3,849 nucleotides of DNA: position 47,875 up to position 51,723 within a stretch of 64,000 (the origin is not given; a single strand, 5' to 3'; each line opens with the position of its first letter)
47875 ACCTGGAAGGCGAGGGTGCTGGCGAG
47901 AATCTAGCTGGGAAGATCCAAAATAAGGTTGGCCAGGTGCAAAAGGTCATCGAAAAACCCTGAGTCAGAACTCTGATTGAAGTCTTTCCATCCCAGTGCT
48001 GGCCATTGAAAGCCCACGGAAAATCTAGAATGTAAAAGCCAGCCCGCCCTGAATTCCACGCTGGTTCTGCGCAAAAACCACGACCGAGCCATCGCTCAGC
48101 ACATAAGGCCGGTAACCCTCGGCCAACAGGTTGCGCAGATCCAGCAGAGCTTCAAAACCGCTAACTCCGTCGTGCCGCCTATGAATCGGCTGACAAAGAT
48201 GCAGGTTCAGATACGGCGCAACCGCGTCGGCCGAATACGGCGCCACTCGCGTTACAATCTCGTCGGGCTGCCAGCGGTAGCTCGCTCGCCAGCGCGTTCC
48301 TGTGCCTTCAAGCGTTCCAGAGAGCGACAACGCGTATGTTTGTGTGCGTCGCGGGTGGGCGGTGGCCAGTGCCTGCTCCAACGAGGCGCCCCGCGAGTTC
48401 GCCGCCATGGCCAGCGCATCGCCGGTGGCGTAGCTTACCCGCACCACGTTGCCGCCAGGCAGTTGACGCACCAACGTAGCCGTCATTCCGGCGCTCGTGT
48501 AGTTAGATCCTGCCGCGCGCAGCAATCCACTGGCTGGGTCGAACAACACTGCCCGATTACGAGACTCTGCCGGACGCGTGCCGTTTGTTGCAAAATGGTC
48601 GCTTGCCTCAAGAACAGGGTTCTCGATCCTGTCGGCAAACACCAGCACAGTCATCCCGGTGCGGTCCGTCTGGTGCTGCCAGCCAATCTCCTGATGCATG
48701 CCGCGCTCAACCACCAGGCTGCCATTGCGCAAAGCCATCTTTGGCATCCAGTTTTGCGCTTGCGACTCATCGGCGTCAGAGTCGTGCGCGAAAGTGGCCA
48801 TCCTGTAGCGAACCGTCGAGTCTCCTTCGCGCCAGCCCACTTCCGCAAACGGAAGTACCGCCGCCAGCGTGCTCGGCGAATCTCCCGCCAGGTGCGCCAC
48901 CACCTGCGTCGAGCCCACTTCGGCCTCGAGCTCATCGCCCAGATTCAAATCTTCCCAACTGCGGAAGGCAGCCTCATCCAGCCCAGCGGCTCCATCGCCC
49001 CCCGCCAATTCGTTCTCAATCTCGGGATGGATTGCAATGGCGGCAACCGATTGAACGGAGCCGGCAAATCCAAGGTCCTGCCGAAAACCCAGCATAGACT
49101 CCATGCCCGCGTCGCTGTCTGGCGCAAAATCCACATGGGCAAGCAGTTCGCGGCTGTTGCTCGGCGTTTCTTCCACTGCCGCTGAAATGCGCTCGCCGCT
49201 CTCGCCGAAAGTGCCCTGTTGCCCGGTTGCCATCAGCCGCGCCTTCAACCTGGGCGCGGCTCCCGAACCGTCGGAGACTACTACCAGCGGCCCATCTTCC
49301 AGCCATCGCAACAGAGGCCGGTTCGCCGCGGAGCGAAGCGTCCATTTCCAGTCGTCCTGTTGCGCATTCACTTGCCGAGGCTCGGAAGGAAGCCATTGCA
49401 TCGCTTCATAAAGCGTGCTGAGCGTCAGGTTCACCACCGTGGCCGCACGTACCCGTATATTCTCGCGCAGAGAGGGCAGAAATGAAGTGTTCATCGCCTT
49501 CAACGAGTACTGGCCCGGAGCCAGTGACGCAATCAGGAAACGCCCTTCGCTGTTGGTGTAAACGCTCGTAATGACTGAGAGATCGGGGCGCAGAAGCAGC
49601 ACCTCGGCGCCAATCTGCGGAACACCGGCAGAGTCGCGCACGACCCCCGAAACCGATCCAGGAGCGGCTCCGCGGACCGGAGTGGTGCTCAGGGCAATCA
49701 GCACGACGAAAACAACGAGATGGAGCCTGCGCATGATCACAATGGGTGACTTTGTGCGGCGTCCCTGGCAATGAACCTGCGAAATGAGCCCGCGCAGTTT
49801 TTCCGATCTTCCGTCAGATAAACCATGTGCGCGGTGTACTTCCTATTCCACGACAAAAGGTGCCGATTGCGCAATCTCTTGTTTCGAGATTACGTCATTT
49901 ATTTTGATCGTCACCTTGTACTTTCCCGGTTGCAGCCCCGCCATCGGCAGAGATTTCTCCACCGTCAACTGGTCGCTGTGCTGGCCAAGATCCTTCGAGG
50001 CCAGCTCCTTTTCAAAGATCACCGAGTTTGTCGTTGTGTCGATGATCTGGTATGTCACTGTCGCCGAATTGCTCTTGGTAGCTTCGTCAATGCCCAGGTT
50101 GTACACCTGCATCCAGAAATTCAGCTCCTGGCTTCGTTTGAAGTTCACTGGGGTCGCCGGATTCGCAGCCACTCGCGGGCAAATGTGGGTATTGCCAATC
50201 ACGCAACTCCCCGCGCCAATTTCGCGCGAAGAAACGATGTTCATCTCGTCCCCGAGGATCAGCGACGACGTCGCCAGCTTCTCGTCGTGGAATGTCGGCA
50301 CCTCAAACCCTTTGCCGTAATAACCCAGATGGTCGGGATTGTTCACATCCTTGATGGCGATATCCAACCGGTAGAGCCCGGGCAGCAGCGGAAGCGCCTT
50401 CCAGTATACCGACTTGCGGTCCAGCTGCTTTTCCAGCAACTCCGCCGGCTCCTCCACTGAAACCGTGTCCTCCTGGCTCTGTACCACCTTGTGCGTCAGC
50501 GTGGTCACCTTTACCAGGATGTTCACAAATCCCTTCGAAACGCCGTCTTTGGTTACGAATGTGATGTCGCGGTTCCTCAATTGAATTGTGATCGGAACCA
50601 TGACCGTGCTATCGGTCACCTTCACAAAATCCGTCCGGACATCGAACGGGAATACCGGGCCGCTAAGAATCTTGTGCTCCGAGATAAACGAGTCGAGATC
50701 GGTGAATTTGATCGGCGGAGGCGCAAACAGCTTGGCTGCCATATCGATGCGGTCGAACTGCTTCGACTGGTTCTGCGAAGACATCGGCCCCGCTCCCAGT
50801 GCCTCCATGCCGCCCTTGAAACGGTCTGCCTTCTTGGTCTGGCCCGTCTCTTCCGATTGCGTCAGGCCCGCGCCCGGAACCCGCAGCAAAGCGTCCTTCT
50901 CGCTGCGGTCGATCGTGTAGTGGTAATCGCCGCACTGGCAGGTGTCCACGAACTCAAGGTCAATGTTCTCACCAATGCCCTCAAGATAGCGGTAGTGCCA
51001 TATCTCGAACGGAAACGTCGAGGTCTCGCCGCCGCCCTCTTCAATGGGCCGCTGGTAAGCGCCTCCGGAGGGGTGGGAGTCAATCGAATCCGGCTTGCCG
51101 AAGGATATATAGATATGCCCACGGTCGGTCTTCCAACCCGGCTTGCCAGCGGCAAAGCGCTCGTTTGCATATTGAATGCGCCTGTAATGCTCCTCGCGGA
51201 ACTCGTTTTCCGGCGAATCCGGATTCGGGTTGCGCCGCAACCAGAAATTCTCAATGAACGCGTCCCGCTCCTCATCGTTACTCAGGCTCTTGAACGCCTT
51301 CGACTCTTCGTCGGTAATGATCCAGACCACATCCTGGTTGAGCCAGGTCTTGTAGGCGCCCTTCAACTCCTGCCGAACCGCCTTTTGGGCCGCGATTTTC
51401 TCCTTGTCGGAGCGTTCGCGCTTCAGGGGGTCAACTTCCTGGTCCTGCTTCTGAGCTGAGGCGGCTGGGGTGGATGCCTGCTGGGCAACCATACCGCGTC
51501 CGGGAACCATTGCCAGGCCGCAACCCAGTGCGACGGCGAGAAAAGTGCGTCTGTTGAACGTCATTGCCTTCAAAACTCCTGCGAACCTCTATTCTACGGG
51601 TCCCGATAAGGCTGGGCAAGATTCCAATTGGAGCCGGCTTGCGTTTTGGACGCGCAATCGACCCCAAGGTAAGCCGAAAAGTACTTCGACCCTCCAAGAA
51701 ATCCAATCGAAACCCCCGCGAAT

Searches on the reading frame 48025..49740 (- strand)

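Call 65: search_protein_families(library=pfam, proteins=[window:48025-49740:-], max_evalue=0.1)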
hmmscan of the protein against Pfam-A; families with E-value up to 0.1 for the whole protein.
window:48025-49740:- (571 aa): 3 families
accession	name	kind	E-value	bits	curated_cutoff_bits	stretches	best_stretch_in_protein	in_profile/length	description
PF13620.12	CarboxypepD_reg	-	1.1e-13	51.8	32.3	1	29-107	1-79/82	Carboxypeptidase regulatory-like domain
PF13715.12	CarbopepD_reg_2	-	0.014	15.8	32.2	1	30-89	1-57/88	CarboxypepD_reg-like domain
PF17210.9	SdrD_B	-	0.026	15.2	29.7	1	43-83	25-65/112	SdrD B-like domain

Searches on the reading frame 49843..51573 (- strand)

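Call 65: search_protein_families(library=pfam, proteins=[window:49843-51573:-], max_evalue=0.1)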
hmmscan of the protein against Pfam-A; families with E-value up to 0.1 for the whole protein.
window:49843-51573:- (576 aa): 4 families
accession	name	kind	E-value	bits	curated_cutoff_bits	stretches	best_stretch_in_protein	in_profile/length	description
PF20094.4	GWxTD_dom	-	6.4e-18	65.5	26.9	1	78-167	33-118/172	GWxTD domain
PF14524.12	Wzt_C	-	0.0014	19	30.4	0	502-560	47-107/143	Wzt C-terminal domain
PF16116.10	DUF4832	-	0.025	14.8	29.2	1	476-564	116-203/216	Domain of unknown function (DUF4832)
PF07495.19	Y_Y_Y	-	0.039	14.3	26.6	0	544-575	32-64/65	Y_Y_Y domain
